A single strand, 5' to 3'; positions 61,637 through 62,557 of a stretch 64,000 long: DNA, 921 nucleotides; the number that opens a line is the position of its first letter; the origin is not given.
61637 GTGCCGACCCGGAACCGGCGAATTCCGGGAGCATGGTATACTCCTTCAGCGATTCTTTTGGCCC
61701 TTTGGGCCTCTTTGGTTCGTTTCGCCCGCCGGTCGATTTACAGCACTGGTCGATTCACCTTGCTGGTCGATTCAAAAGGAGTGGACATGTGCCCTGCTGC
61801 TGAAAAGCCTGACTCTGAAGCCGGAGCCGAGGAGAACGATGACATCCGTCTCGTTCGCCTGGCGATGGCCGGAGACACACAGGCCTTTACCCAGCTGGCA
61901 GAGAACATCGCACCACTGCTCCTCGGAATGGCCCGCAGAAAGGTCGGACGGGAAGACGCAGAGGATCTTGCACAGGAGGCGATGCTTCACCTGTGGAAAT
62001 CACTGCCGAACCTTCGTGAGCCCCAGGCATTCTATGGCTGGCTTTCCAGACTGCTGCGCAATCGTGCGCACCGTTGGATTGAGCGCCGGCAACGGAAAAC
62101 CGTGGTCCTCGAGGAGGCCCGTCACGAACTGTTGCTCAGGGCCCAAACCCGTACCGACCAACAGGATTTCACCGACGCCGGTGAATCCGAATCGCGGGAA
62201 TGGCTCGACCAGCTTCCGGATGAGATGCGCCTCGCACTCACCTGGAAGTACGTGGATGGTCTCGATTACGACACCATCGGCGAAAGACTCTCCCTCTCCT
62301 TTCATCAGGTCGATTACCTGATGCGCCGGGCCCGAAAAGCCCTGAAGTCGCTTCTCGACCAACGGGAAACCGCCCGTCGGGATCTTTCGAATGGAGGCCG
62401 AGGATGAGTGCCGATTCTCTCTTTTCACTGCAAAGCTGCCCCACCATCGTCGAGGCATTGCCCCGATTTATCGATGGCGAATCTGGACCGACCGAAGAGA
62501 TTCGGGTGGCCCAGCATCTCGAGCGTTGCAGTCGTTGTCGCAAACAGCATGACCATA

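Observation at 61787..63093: ECF sigma / anti-sigma pair in which the anti-sigma's only extracytoplasmic domain is the dockerin-like module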

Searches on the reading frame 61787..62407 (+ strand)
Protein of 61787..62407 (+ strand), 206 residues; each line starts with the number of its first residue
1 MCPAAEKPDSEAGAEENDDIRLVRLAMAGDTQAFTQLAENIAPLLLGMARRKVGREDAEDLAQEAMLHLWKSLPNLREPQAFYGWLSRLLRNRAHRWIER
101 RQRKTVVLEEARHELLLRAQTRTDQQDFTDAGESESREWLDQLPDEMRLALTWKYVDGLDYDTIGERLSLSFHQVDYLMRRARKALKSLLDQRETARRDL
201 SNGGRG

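Call 6: search_protein_families(library=pfam, proteins=[window:61787-62407:+], max_evalue=0.1)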
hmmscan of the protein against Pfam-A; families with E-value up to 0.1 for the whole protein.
window:61787-62407:+ (206 aa): 3 families
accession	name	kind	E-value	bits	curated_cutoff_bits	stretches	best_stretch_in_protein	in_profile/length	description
PF04542.20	Sigma70_r2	-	4.4e-15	55.7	24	1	39-103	3-70/71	Sigma-70 region 2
PF08281.18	Sigma70_r4_2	-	1.9e-08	34.3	25.7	1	140-186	8-54/54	Sigma-70, region 4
PF04545.22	Sigma70_r4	-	4.3e-06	26.6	24.1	1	139-187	1-49/50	Sigma-70, region 4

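Call 11: search_protein_families(library=ncbifam, proteins=[window:61787-62407:+], max_evalue=0.1)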
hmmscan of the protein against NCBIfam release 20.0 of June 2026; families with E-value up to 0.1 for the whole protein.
window:61787-62407:+ (206 aa): 91 families (the best 25 are shown)
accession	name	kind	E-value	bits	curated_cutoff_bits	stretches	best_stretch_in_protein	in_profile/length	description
TIGR02937.1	sigma70-ECF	superfamily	5.7e-23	81.3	42.9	1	33-189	2-164/165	sigma-70 family RNA polymerase sigma factor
TIGR02985.1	Sig70_bacteroi1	subfamily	1.5e-21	77.3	126.4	1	32-188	1-160/162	RNA polymerase sigma-70 factor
NF004113.0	PRK05602.1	equivalog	3.4e-21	75.8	208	1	7-198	20-209/211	RNA polymerase sigma factor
NF058625.1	sigma_PG0214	equivalog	1.8e-19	70.1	130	1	32-195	4-166/170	GFO_1088 family ECF-type sigma factor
NF009176.0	PRK12524.1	equivalog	7.2e-19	68.3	264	1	15-194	10-188/196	RNA polymerase sigma factor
TIGR02989.1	Sig-70_gvs1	subfamily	3.8e-18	65.9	124.55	1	42-187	11-155/158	RNA polymerase sigma-70 factor, Rhodopirellula/Verrucomicrobium family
NF008888.0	PRK11922.1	equivalog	2.1e-17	63.5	204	1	12-192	10-198/231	RNA polymerase sigma factor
TIGR02939.1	RpoE_Sigma70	equivalog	2.1e-16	60.5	236.15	1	15-189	3-185/190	RNA polymerase sigma factor RpoE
NF009172.0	PRK12519.1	subfamily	3.4e-15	56.1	222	1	10-192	7-191/194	RNA polymerase sigma factor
NF009170.0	PRK12517.1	subfamily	7.3e-15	54.9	197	1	57-198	49-184/188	RNA polymerase sigma factor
NF009171.0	PRK12518.1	equivalog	1.1e-14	54.7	208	1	17-193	12-187/191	RNA polymerase sigma factor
TIGR02954.1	Sig70_famx3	hypoth_equivalog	1.1e-14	54.5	188.5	1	19-191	3-168/170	RNA polymerase sigma-70 factor, TIGR02954 family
NF009189.0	PRK12537.1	equivalog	2.6e-14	53.1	261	1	26-188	17-179/182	RNA polymerase sigma factor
NF007229.0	PRK09647.1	equivalog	3.5e-14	52.6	265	1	49-197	61-209/220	RNA polymerase sigma factor SigE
TIGR02948.1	SigW_bacill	equivalog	3.8e-13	49.9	243.1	1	21-190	7-184/187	RNA polymerase sigma factor SigW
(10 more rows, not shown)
